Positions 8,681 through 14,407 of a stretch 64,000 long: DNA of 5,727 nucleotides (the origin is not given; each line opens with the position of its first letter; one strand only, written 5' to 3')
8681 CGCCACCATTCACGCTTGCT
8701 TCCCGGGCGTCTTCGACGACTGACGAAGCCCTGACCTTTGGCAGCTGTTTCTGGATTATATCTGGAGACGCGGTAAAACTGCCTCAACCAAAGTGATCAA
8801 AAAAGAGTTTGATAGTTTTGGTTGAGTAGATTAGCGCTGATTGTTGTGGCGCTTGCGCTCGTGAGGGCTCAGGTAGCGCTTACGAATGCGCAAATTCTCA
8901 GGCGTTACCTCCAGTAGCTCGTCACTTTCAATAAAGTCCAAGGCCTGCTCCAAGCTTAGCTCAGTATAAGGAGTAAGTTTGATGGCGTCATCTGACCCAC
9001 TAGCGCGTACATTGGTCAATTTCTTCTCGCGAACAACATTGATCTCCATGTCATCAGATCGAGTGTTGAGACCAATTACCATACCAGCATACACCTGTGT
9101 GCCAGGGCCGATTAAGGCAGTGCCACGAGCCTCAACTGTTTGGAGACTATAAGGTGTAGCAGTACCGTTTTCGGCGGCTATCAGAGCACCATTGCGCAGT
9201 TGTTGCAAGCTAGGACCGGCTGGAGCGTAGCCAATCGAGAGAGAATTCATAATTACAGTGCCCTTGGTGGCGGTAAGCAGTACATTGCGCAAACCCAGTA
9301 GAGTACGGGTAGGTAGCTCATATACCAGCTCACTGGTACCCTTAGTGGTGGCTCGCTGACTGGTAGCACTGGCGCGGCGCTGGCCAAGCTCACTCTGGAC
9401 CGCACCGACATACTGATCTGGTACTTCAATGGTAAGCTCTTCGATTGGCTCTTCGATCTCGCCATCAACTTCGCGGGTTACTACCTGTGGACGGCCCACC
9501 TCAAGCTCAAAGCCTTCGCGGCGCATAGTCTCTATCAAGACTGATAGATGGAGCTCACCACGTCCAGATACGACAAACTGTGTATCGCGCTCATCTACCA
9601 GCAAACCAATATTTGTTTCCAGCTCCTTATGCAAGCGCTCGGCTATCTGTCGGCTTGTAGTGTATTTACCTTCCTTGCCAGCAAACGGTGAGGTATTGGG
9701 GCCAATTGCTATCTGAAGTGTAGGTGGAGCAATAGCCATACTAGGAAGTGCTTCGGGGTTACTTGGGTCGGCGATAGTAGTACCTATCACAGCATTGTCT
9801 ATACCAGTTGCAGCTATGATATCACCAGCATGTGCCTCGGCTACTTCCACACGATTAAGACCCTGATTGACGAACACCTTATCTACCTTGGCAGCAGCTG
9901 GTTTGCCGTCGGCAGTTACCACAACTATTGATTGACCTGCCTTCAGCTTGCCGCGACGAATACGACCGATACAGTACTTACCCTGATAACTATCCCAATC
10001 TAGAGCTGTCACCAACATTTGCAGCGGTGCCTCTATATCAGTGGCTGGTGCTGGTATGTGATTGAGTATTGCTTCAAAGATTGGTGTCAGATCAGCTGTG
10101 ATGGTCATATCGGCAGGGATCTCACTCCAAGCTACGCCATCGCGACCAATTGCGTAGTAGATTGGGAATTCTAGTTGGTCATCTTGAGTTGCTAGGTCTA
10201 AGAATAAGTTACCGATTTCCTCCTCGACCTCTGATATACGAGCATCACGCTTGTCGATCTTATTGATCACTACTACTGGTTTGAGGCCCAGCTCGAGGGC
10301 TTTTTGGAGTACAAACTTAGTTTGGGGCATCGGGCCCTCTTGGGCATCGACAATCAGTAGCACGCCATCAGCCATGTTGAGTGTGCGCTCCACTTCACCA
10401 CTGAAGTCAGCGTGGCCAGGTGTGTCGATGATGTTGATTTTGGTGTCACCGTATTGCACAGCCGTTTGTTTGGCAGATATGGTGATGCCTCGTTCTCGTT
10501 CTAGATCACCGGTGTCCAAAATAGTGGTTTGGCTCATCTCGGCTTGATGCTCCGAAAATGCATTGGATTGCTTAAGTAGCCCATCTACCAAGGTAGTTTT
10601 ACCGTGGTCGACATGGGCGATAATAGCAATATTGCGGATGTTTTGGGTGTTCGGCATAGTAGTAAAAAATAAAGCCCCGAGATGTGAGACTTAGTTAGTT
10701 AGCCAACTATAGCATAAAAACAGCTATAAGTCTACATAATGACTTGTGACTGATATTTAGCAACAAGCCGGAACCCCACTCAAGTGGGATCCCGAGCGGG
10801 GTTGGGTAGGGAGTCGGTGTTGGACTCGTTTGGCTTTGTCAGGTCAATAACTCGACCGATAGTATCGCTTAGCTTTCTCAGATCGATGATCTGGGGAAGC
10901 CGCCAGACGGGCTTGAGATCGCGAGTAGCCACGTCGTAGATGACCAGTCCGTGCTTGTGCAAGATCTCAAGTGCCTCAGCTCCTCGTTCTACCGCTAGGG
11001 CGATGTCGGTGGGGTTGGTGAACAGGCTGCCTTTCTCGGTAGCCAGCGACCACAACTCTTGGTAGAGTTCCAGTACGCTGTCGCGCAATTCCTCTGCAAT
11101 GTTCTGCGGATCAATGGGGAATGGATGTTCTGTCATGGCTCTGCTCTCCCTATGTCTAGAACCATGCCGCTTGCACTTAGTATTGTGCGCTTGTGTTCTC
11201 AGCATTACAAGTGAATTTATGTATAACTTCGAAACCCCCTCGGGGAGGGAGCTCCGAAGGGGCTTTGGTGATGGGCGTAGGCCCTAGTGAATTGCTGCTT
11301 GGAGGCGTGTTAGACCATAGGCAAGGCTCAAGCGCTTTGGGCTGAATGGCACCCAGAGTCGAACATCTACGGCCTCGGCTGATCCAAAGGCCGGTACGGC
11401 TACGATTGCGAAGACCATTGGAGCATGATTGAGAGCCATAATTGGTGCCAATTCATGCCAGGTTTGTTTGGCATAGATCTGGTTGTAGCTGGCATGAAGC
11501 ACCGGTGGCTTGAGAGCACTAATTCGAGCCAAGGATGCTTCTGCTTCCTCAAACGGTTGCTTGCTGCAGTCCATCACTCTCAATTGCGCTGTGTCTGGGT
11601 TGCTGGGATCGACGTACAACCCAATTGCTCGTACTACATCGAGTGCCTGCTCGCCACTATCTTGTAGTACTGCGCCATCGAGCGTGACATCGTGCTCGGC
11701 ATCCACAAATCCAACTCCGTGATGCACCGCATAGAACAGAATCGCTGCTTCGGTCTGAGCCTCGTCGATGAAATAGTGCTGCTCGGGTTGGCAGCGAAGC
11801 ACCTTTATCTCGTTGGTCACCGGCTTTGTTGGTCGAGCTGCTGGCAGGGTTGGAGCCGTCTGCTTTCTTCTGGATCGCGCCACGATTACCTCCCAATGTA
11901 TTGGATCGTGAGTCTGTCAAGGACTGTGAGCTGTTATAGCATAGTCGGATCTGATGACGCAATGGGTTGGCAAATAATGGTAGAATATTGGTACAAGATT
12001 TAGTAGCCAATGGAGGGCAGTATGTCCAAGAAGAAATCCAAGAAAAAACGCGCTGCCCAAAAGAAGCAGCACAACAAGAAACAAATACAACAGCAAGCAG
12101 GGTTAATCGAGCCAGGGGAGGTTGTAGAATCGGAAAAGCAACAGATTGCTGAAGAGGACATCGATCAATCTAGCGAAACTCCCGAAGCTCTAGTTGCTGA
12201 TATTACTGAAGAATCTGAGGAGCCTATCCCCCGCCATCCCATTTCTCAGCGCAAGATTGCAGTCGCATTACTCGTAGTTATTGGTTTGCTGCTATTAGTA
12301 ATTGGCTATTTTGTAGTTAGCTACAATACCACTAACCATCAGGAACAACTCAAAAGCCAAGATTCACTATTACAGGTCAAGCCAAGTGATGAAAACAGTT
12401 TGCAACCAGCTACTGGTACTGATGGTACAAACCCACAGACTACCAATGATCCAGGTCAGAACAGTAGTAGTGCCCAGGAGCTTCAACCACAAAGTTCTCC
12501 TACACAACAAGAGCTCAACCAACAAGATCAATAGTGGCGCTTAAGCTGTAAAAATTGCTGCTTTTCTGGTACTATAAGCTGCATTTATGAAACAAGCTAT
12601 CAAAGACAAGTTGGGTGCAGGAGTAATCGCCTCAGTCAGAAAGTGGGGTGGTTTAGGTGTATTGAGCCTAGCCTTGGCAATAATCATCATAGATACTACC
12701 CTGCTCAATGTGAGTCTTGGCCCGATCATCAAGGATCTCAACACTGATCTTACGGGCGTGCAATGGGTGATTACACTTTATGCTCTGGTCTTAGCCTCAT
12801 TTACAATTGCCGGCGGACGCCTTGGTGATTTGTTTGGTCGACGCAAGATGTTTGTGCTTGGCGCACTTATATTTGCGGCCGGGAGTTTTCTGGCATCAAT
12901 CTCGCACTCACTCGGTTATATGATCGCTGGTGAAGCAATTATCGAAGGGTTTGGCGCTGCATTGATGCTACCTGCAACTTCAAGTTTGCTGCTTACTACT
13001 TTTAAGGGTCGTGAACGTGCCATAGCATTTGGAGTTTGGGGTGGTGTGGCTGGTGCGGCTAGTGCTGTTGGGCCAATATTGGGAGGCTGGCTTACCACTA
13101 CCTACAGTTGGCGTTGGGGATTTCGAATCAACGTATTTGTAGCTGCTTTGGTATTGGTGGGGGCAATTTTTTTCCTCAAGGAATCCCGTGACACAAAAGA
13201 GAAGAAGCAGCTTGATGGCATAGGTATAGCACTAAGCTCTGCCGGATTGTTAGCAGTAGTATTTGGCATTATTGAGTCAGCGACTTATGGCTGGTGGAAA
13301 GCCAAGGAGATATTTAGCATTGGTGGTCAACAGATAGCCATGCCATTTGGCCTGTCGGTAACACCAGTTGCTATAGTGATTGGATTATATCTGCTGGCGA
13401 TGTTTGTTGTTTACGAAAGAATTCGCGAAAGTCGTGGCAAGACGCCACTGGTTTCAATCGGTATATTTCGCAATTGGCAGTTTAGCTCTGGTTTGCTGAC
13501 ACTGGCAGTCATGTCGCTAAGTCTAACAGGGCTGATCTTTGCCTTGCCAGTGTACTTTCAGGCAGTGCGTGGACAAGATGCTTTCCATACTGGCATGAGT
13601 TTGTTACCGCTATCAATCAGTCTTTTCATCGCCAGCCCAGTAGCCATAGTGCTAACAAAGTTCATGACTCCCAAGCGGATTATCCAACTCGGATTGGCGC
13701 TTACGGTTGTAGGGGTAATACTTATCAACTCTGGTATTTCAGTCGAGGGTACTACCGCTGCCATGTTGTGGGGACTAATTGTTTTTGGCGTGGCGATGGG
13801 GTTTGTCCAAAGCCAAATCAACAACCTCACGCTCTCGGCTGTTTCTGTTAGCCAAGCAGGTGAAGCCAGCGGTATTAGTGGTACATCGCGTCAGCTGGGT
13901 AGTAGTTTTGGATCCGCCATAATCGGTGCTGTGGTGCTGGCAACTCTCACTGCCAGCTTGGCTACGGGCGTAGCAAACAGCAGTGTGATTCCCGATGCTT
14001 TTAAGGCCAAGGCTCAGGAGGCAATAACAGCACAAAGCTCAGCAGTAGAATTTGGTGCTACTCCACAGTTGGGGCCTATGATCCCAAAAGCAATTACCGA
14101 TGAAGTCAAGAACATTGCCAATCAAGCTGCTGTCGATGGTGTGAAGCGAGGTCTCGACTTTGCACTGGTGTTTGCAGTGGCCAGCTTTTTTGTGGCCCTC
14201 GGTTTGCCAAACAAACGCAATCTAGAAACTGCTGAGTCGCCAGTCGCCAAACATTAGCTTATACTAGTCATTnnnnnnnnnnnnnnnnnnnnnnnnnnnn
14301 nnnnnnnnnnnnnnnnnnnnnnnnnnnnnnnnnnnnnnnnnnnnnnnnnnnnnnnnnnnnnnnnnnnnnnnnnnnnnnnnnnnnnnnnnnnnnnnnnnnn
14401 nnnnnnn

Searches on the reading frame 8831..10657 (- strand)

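Call 66: search_protein_families(library=pfam, proteins=[window:8831-10657:-], max_evalue=0.001)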
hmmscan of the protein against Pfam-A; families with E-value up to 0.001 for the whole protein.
window:8831-10657:- (608 aa): 8 families
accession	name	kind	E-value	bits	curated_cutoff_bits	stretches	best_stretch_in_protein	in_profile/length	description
PF00009.33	GTP_EFTU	-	4.1e-56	190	26.5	1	6-202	2-187/188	Elongation factor Tu GTP binding domain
PF21018.2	BipA_C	-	4.9e-43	145.8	23.8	1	489-597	1-109/110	TypA/BipA C-terminal domain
PF00679.30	EFG_C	-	8.1e-18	64.7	27.9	1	401-486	2-87/89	Elongation factor G C-terminus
PF03144.31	GTP_EFTU_D2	-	3.5e-12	47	30.3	1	226-296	1-73/73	Elongation factor Tu domain 2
PF01926.29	MMR_HSR1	-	3.5e-07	30.7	21.9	1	10-133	2-113/113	50S ribosome-binding GTPase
PF22042.2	EF-G_D2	-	6.4e-07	29.8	27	1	212-295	2-81/84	Elongation factor G domain 2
PF02421.24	FeoB_N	-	6e-05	23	27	1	57-146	32-127/156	Ferrous iron transport protein B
PF14492.12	EFG_III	-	0.00019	21.8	27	1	336-388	19-74/75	Elongation Factor G, domain III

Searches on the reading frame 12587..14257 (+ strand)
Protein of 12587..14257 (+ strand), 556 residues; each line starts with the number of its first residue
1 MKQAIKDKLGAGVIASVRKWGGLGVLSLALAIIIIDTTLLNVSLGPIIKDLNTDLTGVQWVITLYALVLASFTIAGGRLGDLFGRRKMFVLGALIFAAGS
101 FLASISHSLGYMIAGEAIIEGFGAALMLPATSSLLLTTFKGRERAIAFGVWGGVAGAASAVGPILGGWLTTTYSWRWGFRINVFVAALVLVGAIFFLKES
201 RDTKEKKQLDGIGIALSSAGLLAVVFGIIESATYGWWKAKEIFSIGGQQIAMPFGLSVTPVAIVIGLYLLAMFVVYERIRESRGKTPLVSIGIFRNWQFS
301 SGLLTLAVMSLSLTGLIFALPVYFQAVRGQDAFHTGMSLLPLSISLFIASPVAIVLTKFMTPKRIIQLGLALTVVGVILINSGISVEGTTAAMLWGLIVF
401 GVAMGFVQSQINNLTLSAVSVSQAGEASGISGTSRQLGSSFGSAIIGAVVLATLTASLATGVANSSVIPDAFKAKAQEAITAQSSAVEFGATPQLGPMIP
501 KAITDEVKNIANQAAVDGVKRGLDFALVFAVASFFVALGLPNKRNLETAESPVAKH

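Call 14: search_protein_families(library=pfam, proteins=[window:12587-14257:+])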
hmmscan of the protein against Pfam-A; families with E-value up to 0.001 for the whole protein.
window:12587-14257:+ (556 aa): 1 family
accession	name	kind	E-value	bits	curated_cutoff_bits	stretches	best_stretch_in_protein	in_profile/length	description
PF07690.21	MFS_1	-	1.9e-46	159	33.4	1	26-442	1-346/347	Major Facilitator Superfamily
